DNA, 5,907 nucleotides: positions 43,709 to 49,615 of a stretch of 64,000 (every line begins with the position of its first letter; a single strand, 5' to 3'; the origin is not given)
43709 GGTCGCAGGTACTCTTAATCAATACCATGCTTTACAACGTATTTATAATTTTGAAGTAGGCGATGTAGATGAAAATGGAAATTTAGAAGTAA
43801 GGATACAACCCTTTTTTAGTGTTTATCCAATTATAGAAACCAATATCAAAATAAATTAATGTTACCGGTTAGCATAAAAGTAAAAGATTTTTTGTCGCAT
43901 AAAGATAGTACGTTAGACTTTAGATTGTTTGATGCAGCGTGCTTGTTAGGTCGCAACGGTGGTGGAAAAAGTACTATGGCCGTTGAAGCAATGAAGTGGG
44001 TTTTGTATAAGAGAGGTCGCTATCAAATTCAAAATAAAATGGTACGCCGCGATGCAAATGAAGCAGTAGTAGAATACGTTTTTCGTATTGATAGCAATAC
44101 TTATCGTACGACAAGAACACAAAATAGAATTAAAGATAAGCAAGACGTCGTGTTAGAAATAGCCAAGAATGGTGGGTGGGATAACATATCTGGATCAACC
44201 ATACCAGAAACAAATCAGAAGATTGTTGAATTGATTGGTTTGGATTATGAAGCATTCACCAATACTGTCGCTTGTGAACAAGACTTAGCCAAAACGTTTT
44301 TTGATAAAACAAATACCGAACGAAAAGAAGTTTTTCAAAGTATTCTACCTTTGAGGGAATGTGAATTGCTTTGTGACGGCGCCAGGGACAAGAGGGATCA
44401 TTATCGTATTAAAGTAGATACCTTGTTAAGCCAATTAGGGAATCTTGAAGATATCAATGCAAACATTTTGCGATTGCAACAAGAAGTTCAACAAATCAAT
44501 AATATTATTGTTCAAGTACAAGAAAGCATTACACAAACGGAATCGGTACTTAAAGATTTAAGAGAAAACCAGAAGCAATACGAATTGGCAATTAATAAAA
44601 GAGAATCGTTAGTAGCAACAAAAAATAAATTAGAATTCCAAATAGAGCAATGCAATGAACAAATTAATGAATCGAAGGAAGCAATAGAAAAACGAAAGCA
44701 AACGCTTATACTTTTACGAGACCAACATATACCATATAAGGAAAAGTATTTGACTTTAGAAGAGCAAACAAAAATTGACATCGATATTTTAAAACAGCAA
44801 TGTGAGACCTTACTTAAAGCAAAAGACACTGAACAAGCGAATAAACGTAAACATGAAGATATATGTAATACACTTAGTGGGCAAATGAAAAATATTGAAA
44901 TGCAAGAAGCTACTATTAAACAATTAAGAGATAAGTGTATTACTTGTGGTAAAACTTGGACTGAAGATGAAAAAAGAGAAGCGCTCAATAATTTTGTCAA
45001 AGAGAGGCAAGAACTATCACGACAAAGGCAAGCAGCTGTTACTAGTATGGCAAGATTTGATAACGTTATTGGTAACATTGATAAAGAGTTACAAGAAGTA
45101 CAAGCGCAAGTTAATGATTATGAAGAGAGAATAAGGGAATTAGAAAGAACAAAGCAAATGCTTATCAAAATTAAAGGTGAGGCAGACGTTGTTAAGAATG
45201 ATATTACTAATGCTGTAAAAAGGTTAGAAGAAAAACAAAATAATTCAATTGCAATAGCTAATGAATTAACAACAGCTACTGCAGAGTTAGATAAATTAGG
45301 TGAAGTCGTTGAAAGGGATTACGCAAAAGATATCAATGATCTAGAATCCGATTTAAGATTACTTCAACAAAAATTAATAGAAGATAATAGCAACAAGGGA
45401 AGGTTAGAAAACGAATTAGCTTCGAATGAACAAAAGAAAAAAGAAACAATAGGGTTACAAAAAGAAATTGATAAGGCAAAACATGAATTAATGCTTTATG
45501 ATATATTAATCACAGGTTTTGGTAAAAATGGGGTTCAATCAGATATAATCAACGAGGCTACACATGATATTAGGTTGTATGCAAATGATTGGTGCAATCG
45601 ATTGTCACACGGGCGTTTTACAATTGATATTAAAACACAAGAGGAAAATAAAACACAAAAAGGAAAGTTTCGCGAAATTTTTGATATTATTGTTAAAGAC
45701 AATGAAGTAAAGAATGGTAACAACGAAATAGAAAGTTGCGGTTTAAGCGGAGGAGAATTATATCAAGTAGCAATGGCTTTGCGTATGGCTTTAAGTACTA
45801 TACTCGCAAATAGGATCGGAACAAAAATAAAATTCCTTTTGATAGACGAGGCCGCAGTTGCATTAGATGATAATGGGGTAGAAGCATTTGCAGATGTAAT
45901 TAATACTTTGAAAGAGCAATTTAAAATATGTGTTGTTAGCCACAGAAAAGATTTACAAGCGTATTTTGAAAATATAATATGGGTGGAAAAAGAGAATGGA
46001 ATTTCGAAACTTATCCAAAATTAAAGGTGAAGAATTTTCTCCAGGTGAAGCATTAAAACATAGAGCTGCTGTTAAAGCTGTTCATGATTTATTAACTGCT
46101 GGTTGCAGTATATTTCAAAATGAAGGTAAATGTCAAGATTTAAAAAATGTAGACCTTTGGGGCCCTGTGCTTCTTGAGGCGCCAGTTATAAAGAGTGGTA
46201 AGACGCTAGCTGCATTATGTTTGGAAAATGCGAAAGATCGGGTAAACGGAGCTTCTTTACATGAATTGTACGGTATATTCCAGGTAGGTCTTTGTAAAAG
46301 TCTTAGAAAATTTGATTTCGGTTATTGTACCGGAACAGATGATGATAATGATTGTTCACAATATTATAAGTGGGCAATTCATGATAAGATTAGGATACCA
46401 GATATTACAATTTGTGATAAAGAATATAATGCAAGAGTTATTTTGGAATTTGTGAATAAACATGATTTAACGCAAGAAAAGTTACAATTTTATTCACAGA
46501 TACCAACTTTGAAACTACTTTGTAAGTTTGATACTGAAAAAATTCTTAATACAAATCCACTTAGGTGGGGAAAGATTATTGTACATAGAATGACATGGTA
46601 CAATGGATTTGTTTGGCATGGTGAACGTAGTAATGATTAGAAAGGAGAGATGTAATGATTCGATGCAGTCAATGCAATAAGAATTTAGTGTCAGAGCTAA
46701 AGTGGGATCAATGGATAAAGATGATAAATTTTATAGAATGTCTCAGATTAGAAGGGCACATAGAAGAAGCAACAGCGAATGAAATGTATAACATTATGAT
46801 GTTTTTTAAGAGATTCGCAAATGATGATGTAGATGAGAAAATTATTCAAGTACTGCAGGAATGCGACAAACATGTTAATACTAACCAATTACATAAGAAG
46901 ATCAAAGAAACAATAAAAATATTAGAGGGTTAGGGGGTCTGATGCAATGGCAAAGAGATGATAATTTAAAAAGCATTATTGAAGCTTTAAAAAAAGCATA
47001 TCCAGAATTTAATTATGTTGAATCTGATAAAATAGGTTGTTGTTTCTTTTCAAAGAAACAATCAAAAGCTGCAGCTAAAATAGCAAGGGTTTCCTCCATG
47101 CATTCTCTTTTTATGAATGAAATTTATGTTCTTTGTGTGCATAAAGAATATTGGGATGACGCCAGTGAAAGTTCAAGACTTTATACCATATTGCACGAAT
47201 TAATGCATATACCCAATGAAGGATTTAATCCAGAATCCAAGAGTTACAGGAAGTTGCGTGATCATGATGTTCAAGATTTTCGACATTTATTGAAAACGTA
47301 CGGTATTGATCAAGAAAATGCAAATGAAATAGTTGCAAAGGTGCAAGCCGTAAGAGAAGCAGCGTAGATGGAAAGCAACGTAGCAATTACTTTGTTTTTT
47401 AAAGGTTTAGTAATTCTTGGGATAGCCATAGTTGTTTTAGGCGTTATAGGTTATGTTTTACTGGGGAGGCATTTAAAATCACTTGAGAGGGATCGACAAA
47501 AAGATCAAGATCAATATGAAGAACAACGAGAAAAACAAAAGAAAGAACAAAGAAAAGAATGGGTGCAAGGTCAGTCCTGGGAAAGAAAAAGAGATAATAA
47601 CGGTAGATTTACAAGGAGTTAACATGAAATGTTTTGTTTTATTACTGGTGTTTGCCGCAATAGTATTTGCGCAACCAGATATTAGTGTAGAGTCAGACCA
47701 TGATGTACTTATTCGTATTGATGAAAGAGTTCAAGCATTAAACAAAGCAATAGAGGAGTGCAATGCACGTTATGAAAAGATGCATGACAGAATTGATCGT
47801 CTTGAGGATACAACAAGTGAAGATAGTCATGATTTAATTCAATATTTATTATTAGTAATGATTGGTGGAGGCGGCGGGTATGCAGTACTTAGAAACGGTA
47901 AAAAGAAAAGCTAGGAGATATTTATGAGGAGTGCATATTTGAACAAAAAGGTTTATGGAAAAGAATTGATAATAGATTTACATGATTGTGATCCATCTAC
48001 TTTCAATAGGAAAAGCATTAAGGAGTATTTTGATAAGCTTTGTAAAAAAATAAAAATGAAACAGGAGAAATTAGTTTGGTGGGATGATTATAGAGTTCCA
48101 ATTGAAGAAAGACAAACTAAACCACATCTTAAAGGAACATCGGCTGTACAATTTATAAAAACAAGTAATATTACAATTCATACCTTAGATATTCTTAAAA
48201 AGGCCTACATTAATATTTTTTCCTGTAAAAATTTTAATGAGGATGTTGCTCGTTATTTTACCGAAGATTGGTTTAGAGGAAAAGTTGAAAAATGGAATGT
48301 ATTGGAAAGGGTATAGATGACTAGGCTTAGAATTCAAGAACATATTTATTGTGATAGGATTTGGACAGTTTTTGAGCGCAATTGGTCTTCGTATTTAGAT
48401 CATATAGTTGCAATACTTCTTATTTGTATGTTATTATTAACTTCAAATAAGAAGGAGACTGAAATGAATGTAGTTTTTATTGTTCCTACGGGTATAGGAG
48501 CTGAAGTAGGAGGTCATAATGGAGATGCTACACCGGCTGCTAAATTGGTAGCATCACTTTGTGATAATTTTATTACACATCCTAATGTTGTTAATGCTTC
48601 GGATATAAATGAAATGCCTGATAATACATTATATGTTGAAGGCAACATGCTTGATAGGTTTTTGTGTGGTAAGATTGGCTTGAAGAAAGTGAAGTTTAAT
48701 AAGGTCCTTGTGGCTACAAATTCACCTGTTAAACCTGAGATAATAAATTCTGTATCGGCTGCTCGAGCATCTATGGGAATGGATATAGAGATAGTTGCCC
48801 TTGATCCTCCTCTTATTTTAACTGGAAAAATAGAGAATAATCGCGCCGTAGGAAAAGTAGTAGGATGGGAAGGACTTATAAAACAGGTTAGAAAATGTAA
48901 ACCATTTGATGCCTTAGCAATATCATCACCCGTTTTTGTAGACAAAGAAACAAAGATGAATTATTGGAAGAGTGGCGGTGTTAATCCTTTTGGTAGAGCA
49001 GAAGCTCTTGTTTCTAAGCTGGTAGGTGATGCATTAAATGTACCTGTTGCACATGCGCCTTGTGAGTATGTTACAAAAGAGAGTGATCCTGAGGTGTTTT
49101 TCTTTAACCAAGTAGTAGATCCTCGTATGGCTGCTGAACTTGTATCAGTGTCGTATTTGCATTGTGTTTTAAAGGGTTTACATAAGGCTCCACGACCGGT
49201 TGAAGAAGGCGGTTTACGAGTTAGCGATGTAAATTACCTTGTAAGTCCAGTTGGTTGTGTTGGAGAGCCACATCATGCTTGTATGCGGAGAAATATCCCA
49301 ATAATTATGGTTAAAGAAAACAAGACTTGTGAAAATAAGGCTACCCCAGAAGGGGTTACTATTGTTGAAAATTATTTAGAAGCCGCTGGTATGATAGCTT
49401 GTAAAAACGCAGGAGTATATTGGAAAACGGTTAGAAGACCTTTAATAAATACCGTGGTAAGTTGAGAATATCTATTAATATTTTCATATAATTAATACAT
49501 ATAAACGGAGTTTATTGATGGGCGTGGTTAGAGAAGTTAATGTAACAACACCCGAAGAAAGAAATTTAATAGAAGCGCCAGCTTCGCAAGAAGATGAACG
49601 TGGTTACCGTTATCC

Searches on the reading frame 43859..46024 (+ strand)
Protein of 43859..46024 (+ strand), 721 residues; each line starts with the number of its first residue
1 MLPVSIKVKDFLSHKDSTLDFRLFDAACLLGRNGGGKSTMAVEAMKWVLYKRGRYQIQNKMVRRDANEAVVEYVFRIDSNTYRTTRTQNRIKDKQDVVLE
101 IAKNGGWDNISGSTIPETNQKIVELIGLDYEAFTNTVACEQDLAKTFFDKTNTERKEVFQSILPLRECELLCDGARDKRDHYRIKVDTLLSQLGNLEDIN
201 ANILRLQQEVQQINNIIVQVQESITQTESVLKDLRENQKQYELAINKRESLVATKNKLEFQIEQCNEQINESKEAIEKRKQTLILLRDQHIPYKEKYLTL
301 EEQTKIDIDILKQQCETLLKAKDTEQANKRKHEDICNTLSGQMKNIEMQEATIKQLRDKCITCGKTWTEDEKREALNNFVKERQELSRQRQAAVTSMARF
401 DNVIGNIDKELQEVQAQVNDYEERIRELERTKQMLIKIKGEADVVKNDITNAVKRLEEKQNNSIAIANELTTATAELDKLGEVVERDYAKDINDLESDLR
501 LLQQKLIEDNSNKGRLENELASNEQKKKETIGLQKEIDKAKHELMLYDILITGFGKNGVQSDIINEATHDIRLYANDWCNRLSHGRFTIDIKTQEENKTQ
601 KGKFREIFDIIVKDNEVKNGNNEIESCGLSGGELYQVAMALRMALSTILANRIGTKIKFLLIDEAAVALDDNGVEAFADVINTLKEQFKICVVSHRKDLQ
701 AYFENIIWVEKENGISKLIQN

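Call 10: search_protein_families(library=pfam, proteins=[window:43859-46024:+], max_evalue=0.01)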
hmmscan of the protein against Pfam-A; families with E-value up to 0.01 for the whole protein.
window:43859-46024:+ (721 aa): 5 families
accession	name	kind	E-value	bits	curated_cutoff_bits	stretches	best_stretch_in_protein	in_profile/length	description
PF02463.25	SMC_N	-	2.1e-10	40.8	40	2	5-89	4-97/220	RecF/RecN/SMC N terminal domain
PF13558.12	SbcC_Walker_B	-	2.2e-05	25.1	27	1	608-681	12-88/90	SbcC/RAD50-like, Walker B motif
PF12296.13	HsbA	-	0.0045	17.9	33.5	0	402-478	6-75/121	Hydrophobic surface binding protein A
PF20492.3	ERM_helical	-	0.0089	16.5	40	1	383-486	1-101/120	Ezrin/radixin/moesin, alpha-helical domain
PF00005.33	ABC_tran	-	0.0091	17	25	1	16-101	3-91/137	ABC transporter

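Call 11: search_protein_families(library=phrogs, proteins=[window:43859-46024:+], max_evalue=0.001)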
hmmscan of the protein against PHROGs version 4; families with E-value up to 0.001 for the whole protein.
window:43859-46024:+ (721 aa): 2 families
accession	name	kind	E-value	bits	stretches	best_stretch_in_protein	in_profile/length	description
phrog_77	-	DNA, RNA and nucleotide metabolism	5.7e-70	237.9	1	5-720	300-954/967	SbcC-like subunit of palindrome specific endonuclease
phrog_19980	-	unknown function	3.8e-11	43.1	1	556-717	907-1062/1068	-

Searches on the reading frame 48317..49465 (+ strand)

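Call 10: search_protein_families(library=pfam, proteins=[window:48317-49465:+], max_evalue=0.01)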
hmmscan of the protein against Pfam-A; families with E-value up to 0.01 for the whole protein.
window:48317-49465:+ (382 aa): 1 family
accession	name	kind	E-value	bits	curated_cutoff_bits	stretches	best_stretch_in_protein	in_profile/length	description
PF11805.13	DUF3326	-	4.1e-70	236.9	25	1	52-372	2-336/337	Protein of unknown function (DUF3326)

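Call 11: search_protein_families(library=phrogs, proteins=[window:48317-49465:+], max_evalue=0.001)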
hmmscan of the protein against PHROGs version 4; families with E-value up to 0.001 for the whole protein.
window:48317-49465:+ (382 aa): 0 families
